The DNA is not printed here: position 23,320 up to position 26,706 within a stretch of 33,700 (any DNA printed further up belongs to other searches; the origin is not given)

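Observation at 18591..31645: Seven-gene, fully exported locus: two divergent DUF1549-DUF1553 + DUF1501 pairs around an NHL propeller, followed by tandem PQQ-like propellers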

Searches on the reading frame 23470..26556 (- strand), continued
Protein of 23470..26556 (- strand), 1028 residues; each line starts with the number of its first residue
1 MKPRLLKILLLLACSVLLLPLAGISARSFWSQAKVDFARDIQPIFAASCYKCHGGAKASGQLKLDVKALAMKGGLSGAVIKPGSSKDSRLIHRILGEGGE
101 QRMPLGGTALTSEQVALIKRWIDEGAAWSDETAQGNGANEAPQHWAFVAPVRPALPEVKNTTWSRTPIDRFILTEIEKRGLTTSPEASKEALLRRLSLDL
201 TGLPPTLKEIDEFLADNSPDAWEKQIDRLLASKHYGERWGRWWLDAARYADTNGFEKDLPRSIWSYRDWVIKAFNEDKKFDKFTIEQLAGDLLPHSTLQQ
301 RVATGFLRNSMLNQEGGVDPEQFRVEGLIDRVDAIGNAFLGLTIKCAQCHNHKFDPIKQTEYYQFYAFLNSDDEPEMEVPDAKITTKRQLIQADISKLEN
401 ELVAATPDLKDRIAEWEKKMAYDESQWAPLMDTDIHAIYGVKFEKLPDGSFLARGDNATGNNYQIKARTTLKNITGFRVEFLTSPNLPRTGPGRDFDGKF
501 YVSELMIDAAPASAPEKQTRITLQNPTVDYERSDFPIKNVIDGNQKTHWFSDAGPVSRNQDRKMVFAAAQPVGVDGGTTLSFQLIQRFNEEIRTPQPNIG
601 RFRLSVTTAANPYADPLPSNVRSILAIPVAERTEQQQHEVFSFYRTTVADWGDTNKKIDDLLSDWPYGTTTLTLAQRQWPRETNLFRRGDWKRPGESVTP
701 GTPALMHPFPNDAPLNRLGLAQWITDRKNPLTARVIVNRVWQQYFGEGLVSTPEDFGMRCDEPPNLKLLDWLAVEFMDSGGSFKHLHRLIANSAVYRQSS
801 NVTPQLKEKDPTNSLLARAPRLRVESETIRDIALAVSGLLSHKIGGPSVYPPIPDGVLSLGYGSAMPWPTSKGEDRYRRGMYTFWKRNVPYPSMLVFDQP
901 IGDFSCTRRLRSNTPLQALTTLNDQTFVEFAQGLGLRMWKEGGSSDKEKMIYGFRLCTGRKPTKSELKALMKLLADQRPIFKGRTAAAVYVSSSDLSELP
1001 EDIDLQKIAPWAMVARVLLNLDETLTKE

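Call 25: find_homologous_proteins(query=window:23470-26556:-, max_evalue=1e-20)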
Query window:23470-26556:- (1028 aa): 8000 proteins with E <= 1e-20 among 8000 candidates; the best 120 are listed.
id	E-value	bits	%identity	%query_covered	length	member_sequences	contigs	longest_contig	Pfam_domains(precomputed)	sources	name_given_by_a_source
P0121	0.0e+0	2325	97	100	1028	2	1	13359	PF07587.17,PF07635.17,PF07583.17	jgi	jgi:hypothetical protein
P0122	0.0e+0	2317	100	97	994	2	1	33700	PF07587.17,PF07635.17,PF07583.17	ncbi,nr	ncbi:MAG: PSD1 domain-containing protein [Acidobacteria bacterium]|nr:PSD1 domain-containing protein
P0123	0.0e+0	2019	83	100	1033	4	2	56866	PF07587.17,PF07635.17,PF13442.12,PF07583.17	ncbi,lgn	ncbi:MAG: PSD1 and planctomycete cytochrome C domain-containing protein [Blastocatellales bacterium]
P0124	0.0e+0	2002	82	98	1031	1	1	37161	PF07587.17,PF07635.17,PF07583.17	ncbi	-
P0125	0.0e+0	1961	80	100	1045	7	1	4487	PF07587.17,PF07635.17,PF13442.12,PF07583.17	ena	-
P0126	0.0e+0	1937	79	100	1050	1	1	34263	PF07587.17,PF07635.17,PF07583.17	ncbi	-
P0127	0.0e+0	1849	76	98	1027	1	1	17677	PF07587.17,PF07635.17,PF07583.17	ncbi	ncbi:MAG: PSD1 and planctomycete cytochrome C domain-containing protein [Blastocatellia bacterium]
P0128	0.0e+0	1840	76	100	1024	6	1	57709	PF07587.17,PF07635.17,PF07583.17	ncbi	-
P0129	0.0e+0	1780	73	100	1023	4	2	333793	PF07587.17,PF07635.17,PF07583.17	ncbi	ncbi:MAG: PSD1 and planctomycete cytochrome C domain-containing protein [Blastocatellales bacterium]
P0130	0.0e+0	1735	72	100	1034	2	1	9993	PF07587.17,PF07635.17,PF07583.17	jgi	-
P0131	0.0e+0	1713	71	100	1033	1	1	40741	PF07587.17,PF07635.17,PF07583.17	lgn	-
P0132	0.0e+0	1709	71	98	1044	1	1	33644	PF07587.17,PF07635.17,PF07583.17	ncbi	-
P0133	0.0e+0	1705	71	100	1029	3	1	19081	PF07587.17,PF07635.17,PF07583.17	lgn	-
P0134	0.0e+0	1702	71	99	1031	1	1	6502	PF07587.17,PF07635.17,PF07583.17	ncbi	ncbi:MAG: PSD1 and planctomycete cytochrome C domain-containing protein [Blastocatellia bacterium]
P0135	0.0e+0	1695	70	99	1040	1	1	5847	PF07587.17,PF07635.17,PF07583.17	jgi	-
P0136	0.0e+0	1695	70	100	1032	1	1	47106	PF07587.17,PF07635.17,PF07583.17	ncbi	-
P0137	0.0e+0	1687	70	100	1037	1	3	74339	PF07587.17,PF07635.17,PF07583.17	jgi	jgi:mono/diheme cytochrome c family protein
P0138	0.0e+0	1682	70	100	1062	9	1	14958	PF07587.17,PF07635.17,PF13442.12,PF07583.17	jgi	jgi:mono/diheme cytochrome c family protein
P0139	0.0e+0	1680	69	100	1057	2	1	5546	PF07587.17,PF07635.17,PF07583.17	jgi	jgi:mono/diheme cytochrome c family protein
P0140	0.0e+0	1672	69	100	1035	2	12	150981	PF07587.17,PF07635.17,PF07583.17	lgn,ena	-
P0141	0.0e+0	1671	69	100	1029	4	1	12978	PF07587.17,PF07635.17,PF13442.12,PF00034.27,PF07583.17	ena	-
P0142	0.0e+0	1671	69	98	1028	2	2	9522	PF07587.17,PF07635.17,PF07583.17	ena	-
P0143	0.0e+0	1665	69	100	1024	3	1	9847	PF07587.17,PF07635.17,PF07583.17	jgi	jgi:mono/diheme cytochrome c family protein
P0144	0.0e+0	1663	68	100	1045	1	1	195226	PF07587.17,PF07635.17,PF07583.17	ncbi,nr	ncbi:MAG: PSD1 domain-containing protein [Acidobacteria bacterium]|nr:PSD1 domain-containing protein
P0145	0.0e+0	1657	68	100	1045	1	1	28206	PF07587.17,PF07635.17,PF07583.17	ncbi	ncbi:MAG: PSD1 and planctomycete cytochrome C domain-containing protein [Acidobacteriota bacterium]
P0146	0.0e+0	1655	68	100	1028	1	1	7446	PF07587.17,PF07635.17,PF07583.17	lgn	-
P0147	0.0e+0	1650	68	100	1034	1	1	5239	PF07587.17,PF07635.17,PF07583.17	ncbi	-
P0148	0.0e+0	1648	67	100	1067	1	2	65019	PF07587.17,PF07635.17,PF07583.17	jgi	jgi:mono/diheme cytochrome c family protein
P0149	0.0e+0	1645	68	97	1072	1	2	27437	PF07587.17,PF07635.17,PF07583.17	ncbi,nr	ncbi:MAG: PSD1 and planctomycete cytochrome C domain-containing protein [Acidobacteria bacterium]|nr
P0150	0.0e+0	1644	66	100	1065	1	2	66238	PF07587.17,PF07635.17,PF07583.17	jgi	jgi:mono/diheme cytochrome c family protein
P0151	0.0e+0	1642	67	100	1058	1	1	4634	PF07587.17,PF07635.17,PF13442.12,PF07583.17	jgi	jgi:hypothetical protein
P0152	0.0e+0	1641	66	100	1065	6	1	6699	PF07587.17,PF07635.17,PF07583.17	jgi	jgi:Protein of unknown function (DUF1549)/Protein of unknown function (DUF1553)/Planctomycete cytoch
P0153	0.0e+0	1640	67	100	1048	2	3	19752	PF07587.17,PF07635.17,PF13442.12,PF07583.17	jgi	jgi:mono/diheme cytochrome c family protein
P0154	0.0e+0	1638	69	97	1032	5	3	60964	PF07587.17,PF07635.17,PF07583.17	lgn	-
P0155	0.0e+0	1634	67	100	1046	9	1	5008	PF07587.17,PF07635.17,PF07583.17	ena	-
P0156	0.0e+0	1631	67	100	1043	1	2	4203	PF07587.17,PF07635.17,PF07583.17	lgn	-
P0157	0.0e+0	1622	66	100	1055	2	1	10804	PF07587.17,PF07635.17,PF13442.12,PF07583.17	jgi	jgi:Protein of unknown function (DUF1549)/Protein of unknown function (DUF1553)/Planctomycete cytoch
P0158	0.0e+0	1618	67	98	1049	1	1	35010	PF07587.17,PF07635.17,PF07583.17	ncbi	-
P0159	0.0e+0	1616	67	100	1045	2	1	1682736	PF07587.17,PF07635.17,PF07583.17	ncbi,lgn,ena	-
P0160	0.0e+0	1616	65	100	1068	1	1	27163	PF07587.17,PF07635.17,PF13442.12,PF07583.17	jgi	jgi:mono/diheme cytochrome c family protein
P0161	0.0e+0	1611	67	99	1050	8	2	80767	PF07587.17,PF07635.17,PF00034.27,PF07583.17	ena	-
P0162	0.0e+0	1609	68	97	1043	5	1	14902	PF07587.17,PF07635.17,PF07583.17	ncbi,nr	ncbi:MAG: PSD1 and planctomycete cytochrome C domain-containing protein [Acidobacteriota bacterium]|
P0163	0.0e+0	1606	67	99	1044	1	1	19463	PF07587.17,PF07635.17,PF07583.17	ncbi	ncbi:MAG: PSD1 and planctomycete cytochrome C domain-containing protein [Blastocatellia bacterium]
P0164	0.0e+0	1600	68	97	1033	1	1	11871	PF07587.17,PF07635.17,PF07583.17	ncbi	ncbi:MAG: PSD1 and planctomycete cytochrome C domain-containing protein [Blastocatellia bacterium]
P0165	0.0e+0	1600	67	100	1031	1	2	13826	PF07587.17,PF07635.17,PF07583.17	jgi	jgi:mono/diheme cytochrome c family protein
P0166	0.0e+0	1598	67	97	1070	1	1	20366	PF07587.17,PF07635.17,PF07583.17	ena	-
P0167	0.0e+0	1597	67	97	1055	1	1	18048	PF07587.17,PF07635.17,PF07583.17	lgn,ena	-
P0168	0.0e+0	1594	65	97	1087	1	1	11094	PF07587.17,PF07635.17,PF13442.12,PF07583.17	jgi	jgi:hypothetical protein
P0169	0.0e+0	1593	67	98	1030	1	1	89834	PF07587.17,PF07635.17,PF07583.17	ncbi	-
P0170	0.0e+0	1593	66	100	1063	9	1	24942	PF07587.17,PF07635.17,PF07583.17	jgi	jgi:mono/diheme cytochrome c family protein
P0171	0.0e+0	1592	66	100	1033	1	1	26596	PF07587.17,PF07635.17,PF13442.12,PF07583.17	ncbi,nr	ncbi:MAG: PSD1 and planctomycete cytochrome C domain-containing protein [Blastocatellia bacterium]|n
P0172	0.0e+0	1591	64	97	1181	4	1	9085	PF07587.17,PF22297.2,PF07635.17,PF14376.12,PF13442.12,PF00034.27,PF07583.17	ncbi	-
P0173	0.0e+0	1588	66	100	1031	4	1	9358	PF07587.17,PF07635.17,PF13442.12,PF07583.17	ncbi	-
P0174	0.0e+0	1576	65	99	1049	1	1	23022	PF07587.17,PF07635.17,PF07583.17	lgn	-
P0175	0.0e+0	1576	65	100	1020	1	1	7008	PF07587.17,PF13442.12,PF07583.17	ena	-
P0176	0.0e+0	1575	66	98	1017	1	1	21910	PF07587.17,PF07635.17,PF07583.17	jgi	jgi:mono/diheme cytochrome c family protein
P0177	0.0e+0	1572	66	97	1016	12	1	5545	PF07587.17,PF07635.17,PF07583.17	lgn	-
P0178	0.0e+0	1571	65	100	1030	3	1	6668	PF07587.17,PF07635.17,PF07583.17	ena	-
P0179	0.0e+0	1570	66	100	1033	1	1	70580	PF07587.17,PF07635.17,PF07583.17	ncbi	-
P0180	0.0e+0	1567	65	100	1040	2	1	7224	PF07587.17,PF07635.17,PF07583.17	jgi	jgi:mono/diheme cytochrome c family protein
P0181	0.0e+0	1566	67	97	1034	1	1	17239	PF07587.17,PF07635.17,PF07583.17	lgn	-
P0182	0.0e+0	1563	65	99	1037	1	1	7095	PF07587.17,PF07635.17,PF07583.17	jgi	jgi:hypothetical protein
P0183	0.0e+0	1561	65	100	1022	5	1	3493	PF07587.17,PF07635.17,PF07583.17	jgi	jgi:hypothetical protein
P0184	0.0e+0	1560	62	97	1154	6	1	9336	PF07587.17,PF22297.2,PF07635.17,PF14376.12,PF13442.12,PF00034.27,PF07583.17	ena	-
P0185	0.0e+0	1559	65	100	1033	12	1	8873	PF07587.17,PF07635.17,PF07583.17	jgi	-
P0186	0.0e+0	1559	66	97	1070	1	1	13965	PF07587.17,PF07635.17,PF00034.27,PF07583.17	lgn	-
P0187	0.0e+0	1558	65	99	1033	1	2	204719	PF07587.17,PF07635.17,PF07583.17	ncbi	ncbi:MAG: PSD1 and planctomycete cytochrome C domain-containing protein [Blastocatellales bacterium]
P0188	0.0e+0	1557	65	100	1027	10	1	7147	PF07587.17,PF07635.17,PF07583.17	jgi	jgi:Protein of unknown function (DUF1553)/Protein of unknown function (DUF1549)/Planctomycete cytoch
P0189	0.0e+0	1556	66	100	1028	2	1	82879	PF07587.17,PF07635.17,PF07583.17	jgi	jgi:mono/diheme cytochrome c family protein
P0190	0.0e+0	1554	65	100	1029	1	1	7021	PF07587.17,PF07635.17,PF07583.17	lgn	-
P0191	0.0e+0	1541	64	100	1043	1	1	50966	PF07587.17,PF07635.17,PF07583.17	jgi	jgi:mono/diheme cytochrome c family protein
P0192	0.0e+0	1540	65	97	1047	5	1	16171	PF07587.17,PF07635.17,PF07583.17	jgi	jgi:mono/diheme cytochrome c family protein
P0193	0.0e+0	1539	64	100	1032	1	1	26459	PF07587.17,PF07635.17,PF07583.17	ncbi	-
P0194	0.0e+0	1539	65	99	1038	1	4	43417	PF07587.17,PF07635.17,PF13442.12,PF07583.17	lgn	-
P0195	0.0e+0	1538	65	97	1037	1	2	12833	PF07587.17,PF07635.17,PF07583.17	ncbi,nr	ncbi:MAG: PSD1 and planctomycete cytochrome C domain-containing protein [Acidobacteria bacterium]|nr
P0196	0.0e+0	1535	64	100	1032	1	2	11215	PF07587.17,PF07635.17,PF07583.17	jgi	jgi:hypothetical protein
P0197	0.0e+0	1532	63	100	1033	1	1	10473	PF07587.17,PF07635.17,PF07583.17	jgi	jgi:mono/diheme cytochrome c family protein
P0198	0.0e+0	1530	64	100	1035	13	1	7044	PF07587.17,PF07635.17,PF07583.17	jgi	jgi:mono/diheme cytochrome c family protein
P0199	0.0e+0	1529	65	97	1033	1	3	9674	PF07587.17,PF07635.17,PF07583.17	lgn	-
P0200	0.0e+0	1529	63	100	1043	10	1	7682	PF07587.17,PF07635.17,PF07583.17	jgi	jgi:mono/diheme cytochrome c family protein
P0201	0.0e+0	1529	64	100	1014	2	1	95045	PF07587.17,PF07635.17,PF13442.12,PF07583.17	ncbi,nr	ncbi:MAG: PSD1 domain-containing protein [Acidobacteria bacterium]|nr:PSD1 domain-containing protein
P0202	0.0e+0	1528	64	100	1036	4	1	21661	PF07587.17,PF07635.17,PF07583.17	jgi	jgi:mono/diheme cytochrome c family protein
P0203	0.0e+0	1527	64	100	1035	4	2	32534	PF07587.17,PF07635.17,PF07583.17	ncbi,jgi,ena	-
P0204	0.0e+0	1526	63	100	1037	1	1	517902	PF07587.17,PF07635.17,PF07583.17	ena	-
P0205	0.0e+0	1526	64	100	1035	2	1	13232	PF07587.17,PF07635.17,PF07583.17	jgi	jgi:mono/diheme cytochrome c family protein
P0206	0.0e+0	1523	65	97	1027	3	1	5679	PF07587.17,PF07635.17,PF07583.17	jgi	jgi:hypothetical protein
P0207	0.0e+0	1523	63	100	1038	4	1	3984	PF07587.17,PF07635.17,PF07583.17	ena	-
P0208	0.0e+0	1523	63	100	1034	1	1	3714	PF07587.17,PF07635.17,PF07583.17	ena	-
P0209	0.0e+0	1519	63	100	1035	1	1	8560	PF07587.17,PF07635.17,PF07583.17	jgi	-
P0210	0.0e+0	1519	65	100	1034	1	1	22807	PF07587.17,PF07635.17,PF13442.12,PF07583.17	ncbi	-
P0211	0.0e+0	1519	65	97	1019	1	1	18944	PF07587.17,PF07635.17,PF13442.12,PF07583.17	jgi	jgi:mono/diheme cytochrome c family protein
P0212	0.0e+0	1518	64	97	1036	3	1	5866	PF07587.17,PF07635.17,PF07583.17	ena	-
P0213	0.0e+0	1515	64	97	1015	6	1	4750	PF07587.17,PF07635.17,PF13442.12,PF07583.17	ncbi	-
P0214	0.0e+0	1514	63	100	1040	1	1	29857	PF07587.17,PF07635.17,PF07583.17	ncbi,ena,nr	ncbi:MAG TPA: PSD1 and planctomycete cytochrome C domain-containing protein [Blastocatellia bacteriu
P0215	0.0e+0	1514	64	99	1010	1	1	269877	PF07587.17,PF07635.17,PF13442.12,PF07583.17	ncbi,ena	-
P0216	0.0e+0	1512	63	100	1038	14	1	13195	PF07587.17,PF07635.17,PF07583.17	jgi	jgi:mono/diheme cytochrome c family protein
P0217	0.0e+0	1512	63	100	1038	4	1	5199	PF07587.17,PF07635.17,PF07583.17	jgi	-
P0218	0.0e+0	1512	62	100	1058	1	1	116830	PF07587.17,PF07635.17,PF13442.12,PF00034.27,PF07583.17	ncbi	-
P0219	0.0e+0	1510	64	100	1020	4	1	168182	PF07587.17,PF07635.17,PF07583.17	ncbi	-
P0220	0.0e+0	1510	63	100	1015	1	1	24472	PF07587.17,PF07635.17,PF13442.12,PF07583.17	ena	-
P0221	0.0e+0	1510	63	100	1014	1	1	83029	PF07587.17,PF07635.17,PF13442.12,PF00034.27,PF07583.17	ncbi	ncbi:MAG: PSD1 and planctomycete cytochrome C domain-containing protein [Blastocatellia bacterium]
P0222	0.0e+0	1509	63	100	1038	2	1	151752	PF07587.17,PF07635.17,PF07583.17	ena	-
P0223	0.0e+0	1507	62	100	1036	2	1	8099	PF07587.17,PF07635.17,PF07583.17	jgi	jgi:mono/diheme cytochrome c family protein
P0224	0.0e+0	1507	63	100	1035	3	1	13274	PF07587.17,PF07635.17,PF07583.17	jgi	jgi:mono/diheme cytochrome c family protein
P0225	0.0e+0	1507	63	100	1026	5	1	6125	PF07587.17,PF07635.17,PF07583.17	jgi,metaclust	metaclust:\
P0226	0.0e+0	1507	64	97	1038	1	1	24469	PF07587.17,PF07635.17,PF07583.17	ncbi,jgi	ncbi:MAG TPA: PSD1 and planctomycete cytochrome C domain-containing protein [Blastocatellia bacteriu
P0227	0.0e+0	1505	63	100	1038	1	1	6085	PF07587.17,PF07635.17,PF07583.17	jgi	jgi:mono/diheme cytochrome c family protein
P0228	0.0e+0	1500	64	97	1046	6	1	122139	PF07587.17,PF07635.17,PF07583.17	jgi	jgi:hypothetical protein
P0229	0.0e+0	1497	63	100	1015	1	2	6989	PF07587.17,PF07635.17,PF13442.12,PF00034.27,PF07583.17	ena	-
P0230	0.0e+0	1497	64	99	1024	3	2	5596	PF07587.17,PF07635.17,PF07583.17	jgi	jgi:mono/diheme cytochrome c family protein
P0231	0.0e+0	1496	64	97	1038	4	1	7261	PF07587.17,PF07635.17,PF07583.17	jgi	jgi:hypothetical protein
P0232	0.0e+0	1495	64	97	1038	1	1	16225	PF07587.17,PF07635.17,PF07583.17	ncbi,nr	ncbi:MAG: PSD1 domain-containing protein [Chloracidobacterium sp.]|nr:PSD1 domain-containing protein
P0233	0.0e+0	1489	62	100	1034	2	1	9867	PF07587.17,PF07635.17,PF07583.17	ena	-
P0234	0.0e+0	1488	62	100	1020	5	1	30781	PF07587.17,PF07635.17,PF07583.17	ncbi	-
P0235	0.0e+0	1485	62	100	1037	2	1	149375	PF07587.17,PF07635.17,PF13442.12,PF07583.17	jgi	-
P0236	0.0e+0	1480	63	100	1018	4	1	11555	PF07587.17,PF07635.17,PF07583.17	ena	-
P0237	0.0e+0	1479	61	100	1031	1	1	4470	PF07587.17,PF07635.17,PF07583.17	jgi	jgi:mono/diheme cytochrome c family protein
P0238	0.0e+0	1476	63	97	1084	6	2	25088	PF07587.17,PF07635.17,PF13442.12,PF07583.17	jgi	jgi:mono/diheme cytochrome c family protein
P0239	0.0e+0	1475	61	100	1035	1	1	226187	PF07587.17,PF07635.17,PF13442.12,PF07583.17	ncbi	-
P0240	0.0e+0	1470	61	100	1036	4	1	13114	PF07587.17,PF07635.17,PF07583.17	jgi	jgi:mono/diheme cytochrome c family protein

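Call 41: search_protein_families(library=pfam, proteins=[L008:6004-8418:+], max_evalue=0.001)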
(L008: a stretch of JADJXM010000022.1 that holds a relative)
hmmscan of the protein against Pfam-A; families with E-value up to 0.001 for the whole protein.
L008:6004-8418:+ (804 aa): 4 families
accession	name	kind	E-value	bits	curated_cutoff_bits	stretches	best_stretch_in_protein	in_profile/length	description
PF17389.8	Bac_rhamnosid6H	-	8.7e-26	91.4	24.5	1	398-725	4-339/339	Bacterial alpha-L-rhamnosidase 6 hairpin glycosidase domain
PF17390.7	Bac_rhamnosid_C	-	4.5e-10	39.6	22.1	1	727-785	1-60/78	Bacterial alpha-L-rhamnosidase C-terminal domain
PF08531.16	Bac_rhamnosid_N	-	4.8e-09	36.7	25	1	77-238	5-169/172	Alpha-L-rhamnosidase N-terminal domain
PF06202.20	GDE_C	-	3.9e-05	23.2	21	1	491-626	83-227/367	Amylo-alpha-1,6-glucosidase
